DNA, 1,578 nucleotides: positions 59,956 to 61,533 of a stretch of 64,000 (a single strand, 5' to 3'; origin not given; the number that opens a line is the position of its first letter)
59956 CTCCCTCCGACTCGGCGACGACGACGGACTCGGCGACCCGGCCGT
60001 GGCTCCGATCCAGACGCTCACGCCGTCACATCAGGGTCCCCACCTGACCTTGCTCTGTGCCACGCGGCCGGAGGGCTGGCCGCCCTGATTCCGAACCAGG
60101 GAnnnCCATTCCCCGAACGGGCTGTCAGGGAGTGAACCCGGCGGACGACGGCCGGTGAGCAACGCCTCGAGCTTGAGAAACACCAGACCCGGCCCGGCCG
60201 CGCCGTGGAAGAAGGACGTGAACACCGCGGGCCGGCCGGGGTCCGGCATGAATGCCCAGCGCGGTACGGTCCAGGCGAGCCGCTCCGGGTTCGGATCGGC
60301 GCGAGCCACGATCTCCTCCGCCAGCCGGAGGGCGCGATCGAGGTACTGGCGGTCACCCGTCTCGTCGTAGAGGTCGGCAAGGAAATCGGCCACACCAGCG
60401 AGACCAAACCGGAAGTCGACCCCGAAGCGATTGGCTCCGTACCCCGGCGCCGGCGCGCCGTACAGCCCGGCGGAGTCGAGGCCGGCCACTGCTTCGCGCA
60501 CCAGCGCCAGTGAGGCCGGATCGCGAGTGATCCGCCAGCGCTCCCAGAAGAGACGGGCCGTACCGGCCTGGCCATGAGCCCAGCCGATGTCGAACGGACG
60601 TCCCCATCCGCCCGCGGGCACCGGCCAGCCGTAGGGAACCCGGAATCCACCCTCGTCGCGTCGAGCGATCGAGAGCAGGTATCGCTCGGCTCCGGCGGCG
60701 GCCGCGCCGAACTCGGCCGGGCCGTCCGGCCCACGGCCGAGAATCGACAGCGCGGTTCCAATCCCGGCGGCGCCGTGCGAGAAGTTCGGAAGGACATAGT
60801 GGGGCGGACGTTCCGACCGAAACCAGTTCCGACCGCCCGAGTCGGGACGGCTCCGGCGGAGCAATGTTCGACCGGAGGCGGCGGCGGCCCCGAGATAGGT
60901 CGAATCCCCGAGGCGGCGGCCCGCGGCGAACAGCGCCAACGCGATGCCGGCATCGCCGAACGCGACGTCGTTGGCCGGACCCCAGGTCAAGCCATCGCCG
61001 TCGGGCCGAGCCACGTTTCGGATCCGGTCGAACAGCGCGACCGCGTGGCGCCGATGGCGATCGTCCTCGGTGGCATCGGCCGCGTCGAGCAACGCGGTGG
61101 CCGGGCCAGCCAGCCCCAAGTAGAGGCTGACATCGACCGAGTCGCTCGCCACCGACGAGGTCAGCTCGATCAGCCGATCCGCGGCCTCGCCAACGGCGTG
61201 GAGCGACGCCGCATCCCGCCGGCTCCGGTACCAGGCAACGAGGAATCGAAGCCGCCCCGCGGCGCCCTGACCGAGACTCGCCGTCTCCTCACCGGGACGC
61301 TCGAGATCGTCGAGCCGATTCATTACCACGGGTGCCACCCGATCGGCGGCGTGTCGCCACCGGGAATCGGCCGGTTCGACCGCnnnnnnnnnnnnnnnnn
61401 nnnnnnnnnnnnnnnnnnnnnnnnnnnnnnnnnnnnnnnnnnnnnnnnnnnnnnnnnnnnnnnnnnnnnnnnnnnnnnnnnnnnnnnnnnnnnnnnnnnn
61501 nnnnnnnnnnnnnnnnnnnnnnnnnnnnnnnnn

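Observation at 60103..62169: Alpha/beta-hydrolase fused to a LanC-like domain that has lost both zinc-binding cysteines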

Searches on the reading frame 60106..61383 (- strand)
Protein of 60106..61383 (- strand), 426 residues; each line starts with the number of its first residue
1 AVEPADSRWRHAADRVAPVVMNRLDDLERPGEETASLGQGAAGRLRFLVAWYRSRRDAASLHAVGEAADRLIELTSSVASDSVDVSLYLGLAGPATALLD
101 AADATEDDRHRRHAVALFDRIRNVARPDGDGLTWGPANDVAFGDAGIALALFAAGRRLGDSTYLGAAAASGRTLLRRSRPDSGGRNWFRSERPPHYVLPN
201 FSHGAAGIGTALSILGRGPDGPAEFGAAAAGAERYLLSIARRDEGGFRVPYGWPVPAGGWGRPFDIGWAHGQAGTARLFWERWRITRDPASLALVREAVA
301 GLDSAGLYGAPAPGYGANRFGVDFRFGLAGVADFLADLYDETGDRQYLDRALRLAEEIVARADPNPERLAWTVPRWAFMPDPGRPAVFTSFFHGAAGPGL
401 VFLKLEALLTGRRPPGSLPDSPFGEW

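Call 10: search_solved_structures(query=window:60106-61383:-, max_evalue=10, show_alignments=5)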
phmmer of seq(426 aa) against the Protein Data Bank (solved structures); distinct sequences matched with E-value up to 10: 27.
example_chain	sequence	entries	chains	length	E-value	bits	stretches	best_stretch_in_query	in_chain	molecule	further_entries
8e0n_A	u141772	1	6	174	0.0028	19.8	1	330-364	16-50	BGL18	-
4eoe_A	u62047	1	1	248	0.0046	19.1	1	255-347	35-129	Phycocyanobilin:ferredoxin oxidoreductase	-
8d0v_A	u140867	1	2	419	0.0073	18.5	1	248-357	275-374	Glutathione S-transferase LANCL1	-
5b4h_A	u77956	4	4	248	0.0097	18.1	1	255-347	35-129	Phycocyanobilin:ferredoxin oxidoreductase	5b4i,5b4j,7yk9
4eoc_A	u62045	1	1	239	0.013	17.7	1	255-347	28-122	Phycocyanobilin:ferredoxin oxidoreductase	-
4eod_A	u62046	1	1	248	0.014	17.5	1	255-347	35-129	Phycocyanobilin:ferredoxin oxidoreductase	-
3ajg_A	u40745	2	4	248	0.018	17.1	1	255-347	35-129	Phycocyanobilin:ferredoxin oxidoreductase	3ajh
2d1e_A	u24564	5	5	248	0.018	17.1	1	255-347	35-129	Phycocyanobilin:ferredoxin oxidoreductase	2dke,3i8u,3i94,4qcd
3nb8_A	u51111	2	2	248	0.019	17.1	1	255-347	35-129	Phycocyanobilin:ferredoxin oxidoreductase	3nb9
3i95_A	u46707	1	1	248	0.019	17.1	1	255-347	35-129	Phycocyanobilin:ferredoxin oxidoreductase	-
3e6u_A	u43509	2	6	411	0.022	16.9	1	249-357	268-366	LanC-like protein 1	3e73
8czk_A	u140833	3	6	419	0.024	16.8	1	249-357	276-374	Glutathione S-transferase LANCL1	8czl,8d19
6xr2_A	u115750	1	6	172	0.086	14.9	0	329-363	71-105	dTor_3x57R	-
3f0l_A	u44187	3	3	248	0.091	14.9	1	255-347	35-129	Phycocyanobilin:ferredoxin oxidoreductase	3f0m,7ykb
3t33_A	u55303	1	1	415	0.16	14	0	265-342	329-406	G protein coupled receptor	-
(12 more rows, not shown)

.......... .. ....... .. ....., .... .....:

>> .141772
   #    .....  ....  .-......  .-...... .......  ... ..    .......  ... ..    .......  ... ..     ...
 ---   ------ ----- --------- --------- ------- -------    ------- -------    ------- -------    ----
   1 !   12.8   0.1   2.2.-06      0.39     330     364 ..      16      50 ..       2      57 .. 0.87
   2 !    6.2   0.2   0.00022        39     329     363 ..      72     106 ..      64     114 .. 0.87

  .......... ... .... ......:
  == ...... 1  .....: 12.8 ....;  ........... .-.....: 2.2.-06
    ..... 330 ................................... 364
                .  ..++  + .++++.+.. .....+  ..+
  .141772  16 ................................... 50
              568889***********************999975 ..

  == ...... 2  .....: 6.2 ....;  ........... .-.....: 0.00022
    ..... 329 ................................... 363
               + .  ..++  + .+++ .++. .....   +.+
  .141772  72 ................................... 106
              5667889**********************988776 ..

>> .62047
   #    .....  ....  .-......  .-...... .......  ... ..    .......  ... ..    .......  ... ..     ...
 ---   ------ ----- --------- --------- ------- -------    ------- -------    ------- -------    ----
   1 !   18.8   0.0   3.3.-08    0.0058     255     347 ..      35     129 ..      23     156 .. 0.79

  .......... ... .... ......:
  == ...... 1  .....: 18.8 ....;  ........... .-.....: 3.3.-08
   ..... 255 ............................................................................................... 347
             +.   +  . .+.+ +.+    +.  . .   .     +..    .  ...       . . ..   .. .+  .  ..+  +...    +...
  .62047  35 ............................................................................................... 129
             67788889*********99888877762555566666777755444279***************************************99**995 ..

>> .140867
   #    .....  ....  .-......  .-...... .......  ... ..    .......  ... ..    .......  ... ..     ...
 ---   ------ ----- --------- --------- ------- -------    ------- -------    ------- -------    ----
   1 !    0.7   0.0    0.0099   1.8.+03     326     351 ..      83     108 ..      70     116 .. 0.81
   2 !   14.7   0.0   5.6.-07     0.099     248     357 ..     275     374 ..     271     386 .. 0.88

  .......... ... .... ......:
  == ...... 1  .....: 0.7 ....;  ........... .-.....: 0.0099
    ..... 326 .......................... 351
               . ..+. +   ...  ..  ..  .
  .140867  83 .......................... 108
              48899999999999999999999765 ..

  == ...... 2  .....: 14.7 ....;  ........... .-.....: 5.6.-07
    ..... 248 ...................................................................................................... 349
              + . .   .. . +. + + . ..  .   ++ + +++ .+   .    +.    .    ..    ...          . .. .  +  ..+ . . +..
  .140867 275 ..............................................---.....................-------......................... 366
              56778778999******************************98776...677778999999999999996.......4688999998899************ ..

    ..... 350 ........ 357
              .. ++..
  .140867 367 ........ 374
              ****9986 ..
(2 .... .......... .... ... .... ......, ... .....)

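Call 39: search_solved_structures(query=A2, max_evalue=0.001, show_alignments=5)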
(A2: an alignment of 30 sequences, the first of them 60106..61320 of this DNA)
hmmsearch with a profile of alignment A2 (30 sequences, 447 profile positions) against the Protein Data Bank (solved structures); distinct sequences matched with E-value up to 0.001: 14.
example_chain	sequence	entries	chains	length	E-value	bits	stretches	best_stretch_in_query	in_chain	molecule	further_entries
8car_A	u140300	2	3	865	5e-23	84.4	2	45-152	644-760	Serine/threonine protein kinase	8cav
6wq1_A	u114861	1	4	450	1.2e-13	53.6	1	42-379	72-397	LanC-like protein 2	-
2g02_A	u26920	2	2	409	6.8e-12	47.7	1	67-255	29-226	Nisin biosynthesis protein nisC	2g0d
3t33_A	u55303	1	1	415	7.6e-11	44.3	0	71-137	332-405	G protein coupled receptor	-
8d0v_A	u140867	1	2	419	1.8e-09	39.7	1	63-147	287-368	Glutathione S-transferase LANCL1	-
3e6u_A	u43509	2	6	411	3.5e-09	38.8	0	294-363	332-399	LanC-like protein 1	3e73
8czk_A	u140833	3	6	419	4.2e-09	38.5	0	294-363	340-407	Glutathione S-transferase LANCL1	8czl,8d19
9wj0_A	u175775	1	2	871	8.9e-08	34.2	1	105-257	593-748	Protein kinase domain-containing protein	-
9wop_A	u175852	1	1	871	1.2e-07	33.7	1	106-257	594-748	Protein kinase domain-containing protein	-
8sao_B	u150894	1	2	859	2.5e-06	29.4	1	108-255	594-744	Class III lanthionine synthetase LanKC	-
8sap_A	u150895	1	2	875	2.6e-06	29.3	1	108-255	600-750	Class III lanthionine synthetase LanKC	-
8sam_A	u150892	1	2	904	2.9e-06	29.2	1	108-255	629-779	Class III lanthipeptide, Class III lanthionine synthetase LanKC fusion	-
6st5_A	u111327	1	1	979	6.4e-06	28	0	117-157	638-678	LicM2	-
8byk_A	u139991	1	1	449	0.00014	23.6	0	216-261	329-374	Lanthionine synthetase C-like protein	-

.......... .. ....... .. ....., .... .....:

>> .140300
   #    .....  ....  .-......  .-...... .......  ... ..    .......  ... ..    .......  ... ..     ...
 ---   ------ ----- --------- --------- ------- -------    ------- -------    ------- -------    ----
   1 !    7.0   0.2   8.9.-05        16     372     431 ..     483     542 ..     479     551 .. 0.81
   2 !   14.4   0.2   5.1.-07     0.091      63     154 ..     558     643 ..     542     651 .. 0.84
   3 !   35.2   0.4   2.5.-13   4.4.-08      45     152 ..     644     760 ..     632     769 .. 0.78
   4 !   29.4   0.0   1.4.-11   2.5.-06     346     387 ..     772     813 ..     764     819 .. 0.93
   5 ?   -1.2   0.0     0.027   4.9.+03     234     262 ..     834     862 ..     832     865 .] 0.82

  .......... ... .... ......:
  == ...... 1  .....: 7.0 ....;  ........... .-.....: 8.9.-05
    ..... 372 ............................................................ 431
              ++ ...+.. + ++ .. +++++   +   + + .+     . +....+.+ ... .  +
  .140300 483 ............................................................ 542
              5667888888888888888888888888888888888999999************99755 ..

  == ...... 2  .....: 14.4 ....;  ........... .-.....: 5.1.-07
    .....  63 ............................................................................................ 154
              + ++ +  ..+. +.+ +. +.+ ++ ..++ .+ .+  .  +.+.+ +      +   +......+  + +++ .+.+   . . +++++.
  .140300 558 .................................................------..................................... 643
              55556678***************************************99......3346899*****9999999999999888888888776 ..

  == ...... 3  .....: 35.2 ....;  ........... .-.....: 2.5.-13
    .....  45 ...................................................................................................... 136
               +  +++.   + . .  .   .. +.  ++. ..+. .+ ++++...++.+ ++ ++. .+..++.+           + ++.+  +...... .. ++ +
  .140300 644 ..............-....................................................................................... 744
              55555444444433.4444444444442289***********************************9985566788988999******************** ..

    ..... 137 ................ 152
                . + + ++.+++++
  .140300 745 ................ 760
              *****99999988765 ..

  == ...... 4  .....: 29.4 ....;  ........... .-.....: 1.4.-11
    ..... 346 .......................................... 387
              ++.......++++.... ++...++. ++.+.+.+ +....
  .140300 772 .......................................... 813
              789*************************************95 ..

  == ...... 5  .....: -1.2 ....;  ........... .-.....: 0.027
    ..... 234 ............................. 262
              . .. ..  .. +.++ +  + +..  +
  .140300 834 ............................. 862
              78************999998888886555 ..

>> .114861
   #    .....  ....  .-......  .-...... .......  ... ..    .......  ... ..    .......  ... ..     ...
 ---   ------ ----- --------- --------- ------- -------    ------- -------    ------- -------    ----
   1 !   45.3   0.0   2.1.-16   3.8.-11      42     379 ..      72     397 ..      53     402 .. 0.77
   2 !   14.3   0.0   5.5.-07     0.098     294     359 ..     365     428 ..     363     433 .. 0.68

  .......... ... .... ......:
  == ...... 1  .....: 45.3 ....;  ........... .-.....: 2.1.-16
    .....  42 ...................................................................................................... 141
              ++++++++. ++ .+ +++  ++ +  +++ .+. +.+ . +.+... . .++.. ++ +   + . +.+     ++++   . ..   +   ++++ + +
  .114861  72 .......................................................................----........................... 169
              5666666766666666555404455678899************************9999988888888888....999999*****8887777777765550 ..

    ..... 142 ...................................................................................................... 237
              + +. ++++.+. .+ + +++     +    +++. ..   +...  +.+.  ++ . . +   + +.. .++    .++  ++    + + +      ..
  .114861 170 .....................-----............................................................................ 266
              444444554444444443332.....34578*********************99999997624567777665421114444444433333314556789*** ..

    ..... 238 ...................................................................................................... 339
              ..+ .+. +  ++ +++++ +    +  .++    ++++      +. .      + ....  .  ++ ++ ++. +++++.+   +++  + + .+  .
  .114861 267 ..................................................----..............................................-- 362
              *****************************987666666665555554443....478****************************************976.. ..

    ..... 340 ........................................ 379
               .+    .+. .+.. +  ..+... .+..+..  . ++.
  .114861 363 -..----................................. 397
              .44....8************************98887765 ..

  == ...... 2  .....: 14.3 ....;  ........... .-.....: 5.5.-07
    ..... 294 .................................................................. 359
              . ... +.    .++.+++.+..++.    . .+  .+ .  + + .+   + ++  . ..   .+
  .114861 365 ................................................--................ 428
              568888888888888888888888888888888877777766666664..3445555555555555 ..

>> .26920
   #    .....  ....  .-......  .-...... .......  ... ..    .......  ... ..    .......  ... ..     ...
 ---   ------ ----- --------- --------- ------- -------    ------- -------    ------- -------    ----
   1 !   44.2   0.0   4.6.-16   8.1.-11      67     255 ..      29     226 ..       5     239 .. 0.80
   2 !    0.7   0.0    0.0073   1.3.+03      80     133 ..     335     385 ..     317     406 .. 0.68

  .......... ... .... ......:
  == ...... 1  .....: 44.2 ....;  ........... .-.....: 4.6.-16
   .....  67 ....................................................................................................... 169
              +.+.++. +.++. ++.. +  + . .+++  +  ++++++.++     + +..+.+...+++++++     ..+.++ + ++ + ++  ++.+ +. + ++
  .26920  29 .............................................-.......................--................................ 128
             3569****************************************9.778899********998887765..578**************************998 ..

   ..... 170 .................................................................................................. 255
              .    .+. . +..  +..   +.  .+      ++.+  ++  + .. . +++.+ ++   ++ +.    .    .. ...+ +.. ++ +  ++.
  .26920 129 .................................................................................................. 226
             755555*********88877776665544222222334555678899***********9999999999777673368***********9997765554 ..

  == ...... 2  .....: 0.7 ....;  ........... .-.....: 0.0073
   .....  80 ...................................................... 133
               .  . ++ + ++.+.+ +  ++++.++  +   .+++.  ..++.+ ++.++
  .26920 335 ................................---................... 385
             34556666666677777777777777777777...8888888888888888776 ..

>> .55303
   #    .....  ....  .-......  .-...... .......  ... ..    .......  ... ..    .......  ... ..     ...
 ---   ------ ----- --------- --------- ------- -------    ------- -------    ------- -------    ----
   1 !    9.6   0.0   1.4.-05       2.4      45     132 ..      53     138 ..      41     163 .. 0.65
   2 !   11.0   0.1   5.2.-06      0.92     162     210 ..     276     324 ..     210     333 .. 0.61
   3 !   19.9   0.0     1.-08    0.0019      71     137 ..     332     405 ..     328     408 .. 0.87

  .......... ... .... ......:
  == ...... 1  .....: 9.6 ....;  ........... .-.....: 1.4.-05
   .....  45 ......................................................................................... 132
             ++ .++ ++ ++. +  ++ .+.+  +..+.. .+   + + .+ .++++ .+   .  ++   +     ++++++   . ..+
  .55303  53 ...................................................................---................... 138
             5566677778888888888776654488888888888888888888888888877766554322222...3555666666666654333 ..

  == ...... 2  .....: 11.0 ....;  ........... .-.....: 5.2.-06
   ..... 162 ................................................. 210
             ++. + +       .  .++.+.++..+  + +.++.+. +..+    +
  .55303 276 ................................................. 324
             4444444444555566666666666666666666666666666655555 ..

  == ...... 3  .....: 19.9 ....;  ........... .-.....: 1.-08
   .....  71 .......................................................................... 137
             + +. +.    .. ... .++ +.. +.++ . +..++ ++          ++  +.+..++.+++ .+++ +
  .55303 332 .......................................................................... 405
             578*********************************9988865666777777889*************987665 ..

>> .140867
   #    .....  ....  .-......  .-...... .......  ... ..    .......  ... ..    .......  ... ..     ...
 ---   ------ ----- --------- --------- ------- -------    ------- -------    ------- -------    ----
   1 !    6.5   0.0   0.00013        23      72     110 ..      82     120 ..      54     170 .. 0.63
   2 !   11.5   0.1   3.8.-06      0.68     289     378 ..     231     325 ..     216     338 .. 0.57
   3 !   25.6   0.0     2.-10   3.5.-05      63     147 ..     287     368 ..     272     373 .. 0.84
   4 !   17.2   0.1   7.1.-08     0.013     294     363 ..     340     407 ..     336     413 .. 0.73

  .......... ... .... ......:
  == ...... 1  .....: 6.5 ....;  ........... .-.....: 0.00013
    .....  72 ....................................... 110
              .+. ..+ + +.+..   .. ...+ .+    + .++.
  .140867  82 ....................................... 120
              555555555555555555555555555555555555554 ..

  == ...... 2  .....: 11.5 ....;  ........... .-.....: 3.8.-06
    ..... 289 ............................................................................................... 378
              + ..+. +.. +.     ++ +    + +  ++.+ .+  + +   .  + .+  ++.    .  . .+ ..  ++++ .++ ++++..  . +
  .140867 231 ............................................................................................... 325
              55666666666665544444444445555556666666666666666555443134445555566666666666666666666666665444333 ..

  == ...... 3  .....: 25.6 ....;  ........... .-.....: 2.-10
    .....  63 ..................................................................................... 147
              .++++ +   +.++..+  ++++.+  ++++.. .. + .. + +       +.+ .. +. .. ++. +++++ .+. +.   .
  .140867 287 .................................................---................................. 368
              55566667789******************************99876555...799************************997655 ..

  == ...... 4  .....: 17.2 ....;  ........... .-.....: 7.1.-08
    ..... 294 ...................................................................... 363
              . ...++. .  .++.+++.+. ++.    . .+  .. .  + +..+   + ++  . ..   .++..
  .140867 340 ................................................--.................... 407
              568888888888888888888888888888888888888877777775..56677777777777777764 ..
